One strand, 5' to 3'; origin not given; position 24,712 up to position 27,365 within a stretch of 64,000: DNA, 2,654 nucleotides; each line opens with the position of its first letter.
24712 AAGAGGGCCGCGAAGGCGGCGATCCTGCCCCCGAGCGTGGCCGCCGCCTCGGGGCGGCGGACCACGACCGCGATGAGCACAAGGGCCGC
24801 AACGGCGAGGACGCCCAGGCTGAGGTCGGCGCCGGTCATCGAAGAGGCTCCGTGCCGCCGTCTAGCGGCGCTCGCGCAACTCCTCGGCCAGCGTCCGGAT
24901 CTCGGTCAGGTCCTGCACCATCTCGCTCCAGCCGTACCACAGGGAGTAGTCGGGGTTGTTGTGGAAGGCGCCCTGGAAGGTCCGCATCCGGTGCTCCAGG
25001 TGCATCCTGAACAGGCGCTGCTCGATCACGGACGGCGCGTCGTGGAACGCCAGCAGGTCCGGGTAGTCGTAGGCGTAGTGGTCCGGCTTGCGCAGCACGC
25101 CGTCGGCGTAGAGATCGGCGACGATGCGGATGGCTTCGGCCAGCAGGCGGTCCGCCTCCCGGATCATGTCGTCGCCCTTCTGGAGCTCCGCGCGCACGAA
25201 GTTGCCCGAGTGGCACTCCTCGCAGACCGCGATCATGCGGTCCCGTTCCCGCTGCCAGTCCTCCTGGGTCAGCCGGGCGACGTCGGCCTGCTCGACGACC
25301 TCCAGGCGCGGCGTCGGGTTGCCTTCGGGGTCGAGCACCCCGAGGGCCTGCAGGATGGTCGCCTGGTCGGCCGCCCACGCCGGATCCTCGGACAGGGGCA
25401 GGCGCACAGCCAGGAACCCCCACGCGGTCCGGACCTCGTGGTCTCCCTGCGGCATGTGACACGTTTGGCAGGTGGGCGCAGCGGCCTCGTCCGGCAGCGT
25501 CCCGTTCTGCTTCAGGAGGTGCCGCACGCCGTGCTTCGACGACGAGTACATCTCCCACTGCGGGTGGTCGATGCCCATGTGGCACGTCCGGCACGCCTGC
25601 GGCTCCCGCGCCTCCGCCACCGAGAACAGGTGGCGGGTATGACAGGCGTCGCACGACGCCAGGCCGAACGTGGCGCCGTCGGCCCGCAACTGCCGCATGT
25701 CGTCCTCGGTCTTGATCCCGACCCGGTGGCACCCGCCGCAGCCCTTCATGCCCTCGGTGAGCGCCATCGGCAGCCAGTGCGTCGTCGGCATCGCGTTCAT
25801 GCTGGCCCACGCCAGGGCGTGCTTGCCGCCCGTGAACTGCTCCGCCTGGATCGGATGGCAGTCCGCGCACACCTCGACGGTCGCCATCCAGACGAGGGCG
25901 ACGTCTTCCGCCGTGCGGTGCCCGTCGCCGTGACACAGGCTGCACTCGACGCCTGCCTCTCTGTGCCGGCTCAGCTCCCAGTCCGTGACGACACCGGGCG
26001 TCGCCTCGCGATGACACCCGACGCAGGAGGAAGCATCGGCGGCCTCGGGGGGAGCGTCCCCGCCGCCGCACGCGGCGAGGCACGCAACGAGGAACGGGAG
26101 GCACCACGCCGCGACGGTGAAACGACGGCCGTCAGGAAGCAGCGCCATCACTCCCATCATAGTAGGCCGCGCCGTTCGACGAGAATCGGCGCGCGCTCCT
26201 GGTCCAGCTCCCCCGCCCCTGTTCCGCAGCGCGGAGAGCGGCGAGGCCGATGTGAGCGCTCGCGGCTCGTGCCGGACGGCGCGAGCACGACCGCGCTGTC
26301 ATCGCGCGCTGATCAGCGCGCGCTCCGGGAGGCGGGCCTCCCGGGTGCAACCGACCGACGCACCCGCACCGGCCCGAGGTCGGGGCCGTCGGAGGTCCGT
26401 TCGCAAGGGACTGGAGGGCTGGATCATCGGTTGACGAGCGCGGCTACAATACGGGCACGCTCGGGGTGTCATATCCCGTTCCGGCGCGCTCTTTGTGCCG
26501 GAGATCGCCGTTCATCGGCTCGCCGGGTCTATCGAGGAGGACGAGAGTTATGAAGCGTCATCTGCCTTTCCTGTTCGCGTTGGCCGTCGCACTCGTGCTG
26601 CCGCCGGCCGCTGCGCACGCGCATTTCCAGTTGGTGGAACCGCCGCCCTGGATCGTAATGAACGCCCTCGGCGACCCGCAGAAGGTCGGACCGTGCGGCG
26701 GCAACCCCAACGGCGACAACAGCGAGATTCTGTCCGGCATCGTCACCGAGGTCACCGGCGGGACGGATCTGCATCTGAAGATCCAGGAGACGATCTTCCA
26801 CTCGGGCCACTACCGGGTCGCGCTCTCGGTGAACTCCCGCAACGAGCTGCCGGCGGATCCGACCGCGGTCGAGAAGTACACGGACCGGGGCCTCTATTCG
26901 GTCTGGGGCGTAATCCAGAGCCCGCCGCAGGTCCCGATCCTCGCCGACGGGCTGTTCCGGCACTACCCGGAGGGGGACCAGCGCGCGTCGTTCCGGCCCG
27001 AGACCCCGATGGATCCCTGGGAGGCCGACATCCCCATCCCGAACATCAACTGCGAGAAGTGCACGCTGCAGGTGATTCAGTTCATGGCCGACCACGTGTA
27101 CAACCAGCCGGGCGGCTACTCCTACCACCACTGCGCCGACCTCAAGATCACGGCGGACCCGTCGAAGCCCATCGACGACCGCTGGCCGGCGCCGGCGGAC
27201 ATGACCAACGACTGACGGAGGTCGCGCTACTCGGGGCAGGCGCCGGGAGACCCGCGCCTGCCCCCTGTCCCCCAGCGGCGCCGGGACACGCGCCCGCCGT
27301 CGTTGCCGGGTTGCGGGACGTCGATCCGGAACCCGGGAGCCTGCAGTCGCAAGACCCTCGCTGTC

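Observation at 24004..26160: HAO-family octahaem cytochrome c with a NapC/NirT tetrahaem partner and a coupled small membrane protein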

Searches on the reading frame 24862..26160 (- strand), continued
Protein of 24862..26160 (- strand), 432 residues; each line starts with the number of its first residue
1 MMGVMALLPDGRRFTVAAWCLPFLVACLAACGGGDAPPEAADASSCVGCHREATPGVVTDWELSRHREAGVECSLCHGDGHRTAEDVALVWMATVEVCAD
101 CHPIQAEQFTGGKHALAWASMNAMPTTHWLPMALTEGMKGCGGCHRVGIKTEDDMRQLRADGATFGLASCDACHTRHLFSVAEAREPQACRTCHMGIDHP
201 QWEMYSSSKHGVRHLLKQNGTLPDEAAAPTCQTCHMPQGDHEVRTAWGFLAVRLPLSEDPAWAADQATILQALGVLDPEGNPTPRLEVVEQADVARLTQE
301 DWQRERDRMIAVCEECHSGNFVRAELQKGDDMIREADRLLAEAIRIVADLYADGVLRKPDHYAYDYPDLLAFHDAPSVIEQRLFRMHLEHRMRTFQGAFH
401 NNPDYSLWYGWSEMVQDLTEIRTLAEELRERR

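Call 70: search_solved_structures(query=A1, max_evalue=0.01, show_alignments=5)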
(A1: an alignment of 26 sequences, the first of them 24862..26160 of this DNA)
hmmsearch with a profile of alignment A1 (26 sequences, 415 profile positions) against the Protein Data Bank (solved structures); distinct sequences matched with E-value up to 0.01: 9.
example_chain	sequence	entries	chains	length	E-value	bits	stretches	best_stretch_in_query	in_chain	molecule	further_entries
6h5l_A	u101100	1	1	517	2.7e-41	145.2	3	17-217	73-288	Similar to hydroxylamine oxidoreductase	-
4fas_A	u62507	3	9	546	6.7e-35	124.1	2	45-218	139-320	Hydroxylamine oxidoreductase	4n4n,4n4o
6m0p_A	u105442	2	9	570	8.5e-35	123.8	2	45-218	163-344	Aerobic hydroxylamine oxidoreductase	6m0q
1fgj_A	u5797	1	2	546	9.4e-35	123.6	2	45-218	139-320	HYDROXYLAMINE OXIDOREDUCTASE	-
4n4j_A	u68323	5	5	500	1.1e-34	123.5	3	147-220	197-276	hydroxylamine oxidoreductase | Similar to hydroxylamine oxidoreductase hao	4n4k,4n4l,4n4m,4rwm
6t5e_A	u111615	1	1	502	4.6e-34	121.3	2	20-220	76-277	Hydroxylamine oxidoreductase-like protein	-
6hif_G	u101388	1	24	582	2.3e-29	105.8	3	147-224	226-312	Hydrazine dehydrogenase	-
4qo5_A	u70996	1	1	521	5.8e-26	94.7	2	145-215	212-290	Hypothetical multiheme protein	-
6lod_A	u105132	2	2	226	0.0025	20.1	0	40-107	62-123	MULTIHEME_CYTC domain-containing protein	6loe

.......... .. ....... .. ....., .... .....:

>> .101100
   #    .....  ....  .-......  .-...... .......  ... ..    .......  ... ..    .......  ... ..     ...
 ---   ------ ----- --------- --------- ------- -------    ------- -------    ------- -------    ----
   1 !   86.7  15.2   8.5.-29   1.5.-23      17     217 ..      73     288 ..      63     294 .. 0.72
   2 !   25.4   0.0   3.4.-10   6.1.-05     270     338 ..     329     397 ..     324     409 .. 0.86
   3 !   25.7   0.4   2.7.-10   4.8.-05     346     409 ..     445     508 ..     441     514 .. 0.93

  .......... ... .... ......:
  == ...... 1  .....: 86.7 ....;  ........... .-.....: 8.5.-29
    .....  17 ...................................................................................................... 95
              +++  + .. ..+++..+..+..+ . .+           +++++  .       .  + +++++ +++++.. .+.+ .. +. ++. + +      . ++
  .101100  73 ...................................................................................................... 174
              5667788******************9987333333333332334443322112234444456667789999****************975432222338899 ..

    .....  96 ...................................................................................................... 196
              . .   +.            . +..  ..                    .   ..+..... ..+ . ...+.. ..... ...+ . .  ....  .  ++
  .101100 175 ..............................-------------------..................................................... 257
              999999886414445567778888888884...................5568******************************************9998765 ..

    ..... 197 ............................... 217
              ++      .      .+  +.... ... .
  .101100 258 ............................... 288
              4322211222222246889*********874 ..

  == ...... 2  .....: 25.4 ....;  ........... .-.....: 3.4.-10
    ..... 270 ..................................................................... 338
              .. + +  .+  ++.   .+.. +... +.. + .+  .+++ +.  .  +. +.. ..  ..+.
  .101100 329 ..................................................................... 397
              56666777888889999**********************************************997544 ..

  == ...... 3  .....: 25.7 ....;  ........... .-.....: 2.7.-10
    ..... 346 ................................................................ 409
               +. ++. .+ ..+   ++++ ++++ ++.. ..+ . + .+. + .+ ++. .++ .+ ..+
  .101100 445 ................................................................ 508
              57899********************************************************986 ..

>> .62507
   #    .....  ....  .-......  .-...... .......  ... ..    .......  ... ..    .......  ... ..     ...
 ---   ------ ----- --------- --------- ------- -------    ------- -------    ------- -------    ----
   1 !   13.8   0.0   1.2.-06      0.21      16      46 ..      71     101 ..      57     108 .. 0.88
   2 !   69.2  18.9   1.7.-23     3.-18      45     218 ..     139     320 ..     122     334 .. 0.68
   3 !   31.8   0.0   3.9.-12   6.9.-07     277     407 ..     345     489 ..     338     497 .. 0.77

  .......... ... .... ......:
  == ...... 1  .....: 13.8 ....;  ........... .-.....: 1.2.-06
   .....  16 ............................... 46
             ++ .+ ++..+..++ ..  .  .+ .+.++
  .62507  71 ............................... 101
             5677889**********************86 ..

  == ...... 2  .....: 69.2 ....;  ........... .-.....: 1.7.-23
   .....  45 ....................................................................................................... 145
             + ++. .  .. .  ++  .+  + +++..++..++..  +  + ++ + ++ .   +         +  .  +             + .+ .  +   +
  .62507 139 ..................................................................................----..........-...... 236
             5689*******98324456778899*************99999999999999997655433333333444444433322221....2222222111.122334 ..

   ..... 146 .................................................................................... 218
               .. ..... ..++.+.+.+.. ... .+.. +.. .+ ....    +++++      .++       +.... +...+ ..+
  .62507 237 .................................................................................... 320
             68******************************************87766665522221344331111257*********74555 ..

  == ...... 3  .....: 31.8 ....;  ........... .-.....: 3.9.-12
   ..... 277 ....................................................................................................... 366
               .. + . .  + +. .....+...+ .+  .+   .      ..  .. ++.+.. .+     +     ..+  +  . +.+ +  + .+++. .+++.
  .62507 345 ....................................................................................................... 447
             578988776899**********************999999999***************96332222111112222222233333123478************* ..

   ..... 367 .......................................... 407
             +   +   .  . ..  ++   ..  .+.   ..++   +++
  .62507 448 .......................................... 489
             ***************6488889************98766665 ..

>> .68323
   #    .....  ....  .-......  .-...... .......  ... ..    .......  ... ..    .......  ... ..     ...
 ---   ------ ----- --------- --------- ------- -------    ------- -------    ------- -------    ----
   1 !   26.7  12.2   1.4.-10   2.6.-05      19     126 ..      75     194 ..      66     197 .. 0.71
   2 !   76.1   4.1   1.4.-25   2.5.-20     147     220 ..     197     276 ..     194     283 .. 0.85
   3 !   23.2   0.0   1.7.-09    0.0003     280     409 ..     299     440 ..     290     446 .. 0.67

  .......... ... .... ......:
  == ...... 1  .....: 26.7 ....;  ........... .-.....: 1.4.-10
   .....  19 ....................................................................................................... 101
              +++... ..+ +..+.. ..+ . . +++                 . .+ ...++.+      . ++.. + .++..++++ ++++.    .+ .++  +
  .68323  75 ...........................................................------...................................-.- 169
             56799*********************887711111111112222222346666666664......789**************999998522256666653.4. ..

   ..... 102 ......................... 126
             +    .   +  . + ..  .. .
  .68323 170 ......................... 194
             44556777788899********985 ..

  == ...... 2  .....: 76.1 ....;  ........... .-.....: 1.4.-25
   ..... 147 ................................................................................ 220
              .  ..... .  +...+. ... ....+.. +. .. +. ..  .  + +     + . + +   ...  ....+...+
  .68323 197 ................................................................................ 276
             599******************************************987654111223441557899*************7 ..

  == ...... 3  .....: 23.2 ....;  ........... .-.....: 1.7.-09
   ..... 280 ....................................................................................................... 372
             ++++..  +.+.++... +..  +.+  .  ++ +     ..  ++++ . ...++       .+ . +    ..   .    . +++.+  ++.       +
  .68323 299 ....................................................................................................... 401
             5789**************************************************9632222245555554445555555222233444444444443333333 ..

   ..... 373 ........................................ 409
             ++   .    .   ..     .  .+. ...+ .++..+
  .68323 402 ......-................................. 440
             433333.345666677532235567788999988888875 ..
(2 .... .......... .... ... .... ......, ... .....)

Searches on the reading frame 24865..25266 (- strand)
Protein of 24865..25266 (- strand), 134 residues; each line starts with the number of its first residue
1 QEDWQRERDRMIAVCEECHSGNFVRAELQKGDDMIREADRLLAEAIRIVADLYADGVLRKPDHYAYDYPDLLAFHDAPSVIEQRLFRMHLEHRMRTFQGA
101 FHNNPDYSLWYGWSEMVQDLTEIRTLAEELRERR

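Call 23: search_solved_structures(query=window:24865-25266:-, max_evalue=10, show_alignments=5)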
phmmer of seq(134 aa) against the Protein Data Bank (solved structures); distinct sequences matched with E-value up to 10: 14.
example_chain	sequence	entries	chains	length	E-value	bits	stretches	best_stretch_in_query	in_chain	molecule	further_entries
6h5l_A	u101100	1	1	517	1.4e-11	47.9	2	7-63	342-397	Similar to hydroxylamine oxidoreductase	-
6hif_G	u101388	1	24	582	6.9e-09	39.1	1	4-59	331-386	Hydrazine dehydrogenase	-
4n4j_A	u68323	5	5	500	0.00093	22.5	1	6-131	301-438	hydroxylamine oxidoreductase | Similar to hydroxylamine oxidoreductase hao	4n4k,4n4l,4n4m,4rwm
1fgj_A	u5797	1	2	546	0.0047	20.2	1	3-123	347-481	HYDROXYLAMINE OXIDOREDUCTASE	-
4fas_A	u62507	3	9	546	0.0047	20.2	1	3-123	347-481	Hydroxylamine oxidoreductase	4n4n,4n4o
6m0p_A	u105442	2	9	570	0.0052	20.1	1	3-123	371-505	Aerobic hydroxylamine oxidoreductase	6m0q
6t5e_A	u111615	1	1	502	0.022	18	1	6-131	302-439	Hydroxylamine oxidoreductase-like protein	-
3eg9_A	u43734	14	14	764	0.1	15.9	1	25-124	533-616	Protein transport protein Sec23A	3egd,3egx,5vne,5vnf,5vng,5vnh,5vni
3efo_A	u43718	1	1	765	0.1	15.9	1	25-124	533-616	Protein transport protein Sec23A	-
5kyn_A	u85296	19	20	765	0.1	15.9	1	25-124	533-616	Protein transport protein Sec23A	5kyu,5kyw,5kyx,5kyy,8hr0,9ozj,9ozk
2nup_A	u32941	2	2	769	0.1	15.9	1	25-124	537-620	Protein transport protein Sec23A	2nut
4qo5_A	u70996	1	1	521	0.11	15.7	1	2-126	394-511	Hypothetical multiheme protein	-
6h48_A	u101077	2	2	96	0.21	14.9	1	33-78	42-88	Orf20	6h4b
2aqx_A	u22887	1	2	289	0.54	13.6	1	35-94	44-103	PREDICTED: inositol 1,4,5-trisphosphate 3-kinase B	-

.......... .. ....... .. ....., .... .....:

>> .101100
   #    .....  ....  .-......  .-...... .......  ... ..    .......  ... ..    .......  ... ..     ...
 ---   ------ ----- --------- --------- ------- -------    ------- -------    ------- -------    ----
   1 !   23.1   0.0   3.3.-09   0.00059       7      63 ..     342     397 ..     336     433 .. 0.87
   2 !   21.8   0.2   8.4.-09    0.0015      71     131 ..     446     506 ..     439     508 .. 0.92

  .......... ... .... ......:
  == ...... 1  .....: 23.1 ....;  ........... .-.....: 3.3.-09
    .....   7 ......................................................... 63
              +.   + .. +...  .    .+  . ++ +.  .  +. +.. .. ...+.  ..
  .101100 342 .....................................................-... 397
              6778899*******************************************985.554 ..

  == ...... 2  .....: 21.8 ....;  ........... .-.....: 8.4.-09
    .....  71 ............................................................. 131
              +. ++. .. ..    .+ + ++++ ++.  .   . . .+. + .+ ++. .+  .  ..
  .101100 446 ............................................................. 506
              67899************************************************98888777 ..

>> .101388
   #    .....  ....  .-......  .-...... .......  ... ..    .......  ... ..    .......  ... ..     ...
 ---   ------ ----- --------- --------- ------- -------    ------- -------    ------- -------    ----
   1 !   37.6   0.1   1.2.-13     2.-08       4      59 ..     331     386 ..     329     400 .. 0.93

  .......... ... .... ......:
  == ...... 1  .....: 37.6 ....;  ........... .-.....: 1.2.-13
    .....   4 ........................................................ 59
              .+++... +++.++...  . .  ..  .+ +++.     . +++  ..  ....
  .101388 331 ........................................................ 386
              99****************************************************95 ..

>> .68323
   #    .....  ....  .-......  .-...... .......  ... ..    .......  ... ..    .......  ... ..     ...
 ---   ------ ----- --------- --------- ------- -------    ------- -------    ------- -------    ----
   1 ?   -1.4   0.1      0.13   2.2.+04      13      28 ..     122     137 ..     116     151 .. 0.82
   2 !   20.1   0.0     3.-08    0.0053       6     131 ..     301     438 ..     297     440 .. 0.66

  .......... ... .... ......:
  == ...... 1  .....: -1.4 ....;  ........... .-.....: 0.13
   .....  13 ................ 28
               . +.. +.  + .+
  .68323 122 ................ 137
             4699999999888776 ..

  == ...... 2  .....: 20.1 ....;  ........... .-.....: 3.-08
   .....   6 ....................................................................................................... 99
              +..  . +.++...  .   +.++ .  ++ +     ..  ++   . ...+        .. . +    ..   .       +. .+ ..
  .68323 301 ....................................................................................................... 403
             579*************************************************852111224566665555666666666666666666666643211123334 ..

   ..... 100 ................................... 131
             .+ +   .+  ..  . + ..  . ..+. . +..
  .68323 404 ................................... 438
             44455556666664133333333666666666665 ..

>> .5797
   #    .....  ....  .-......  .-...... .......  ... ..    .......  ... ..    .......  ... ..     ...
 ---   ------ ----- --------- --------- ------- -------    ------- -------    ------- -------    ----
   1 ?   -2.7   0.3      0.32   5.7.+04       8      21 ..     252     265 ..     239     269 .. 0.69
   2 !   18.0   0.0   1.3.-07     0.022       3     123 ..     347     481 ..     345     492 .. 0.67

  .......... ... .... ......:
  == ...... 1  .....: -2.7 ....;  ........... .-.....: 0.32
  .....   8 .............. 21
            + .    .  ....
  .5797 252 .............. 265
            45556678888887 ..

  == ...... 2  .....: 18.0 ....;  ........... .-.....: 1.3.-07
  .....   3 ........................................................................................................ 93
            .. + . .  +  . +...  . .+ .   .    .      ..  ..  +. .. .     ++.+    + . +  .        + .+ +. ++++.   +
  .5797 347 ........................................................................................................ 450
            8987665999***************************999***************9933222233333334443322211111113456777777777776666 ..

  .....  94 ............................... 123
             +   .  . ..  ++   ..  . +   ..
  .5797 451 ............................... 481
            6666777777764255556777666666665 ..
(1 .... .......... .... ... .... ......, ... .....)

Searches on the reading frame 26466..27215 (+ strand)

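Call 35: search_protein_families(library=pfam, proteins=[window:26466-27215:+], max_evalue=0.001)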
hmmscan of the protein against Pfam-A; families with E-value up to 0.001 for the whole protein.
window:26466-27215:+ (249 aa): 1 family
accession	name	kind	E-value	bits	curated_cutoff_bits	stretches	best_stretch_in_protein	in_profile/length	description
PF20238.4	BIM1-like_dom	-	0.00018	22.4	27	0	52-93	2-33/140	Copper acquisition factor BIM1-like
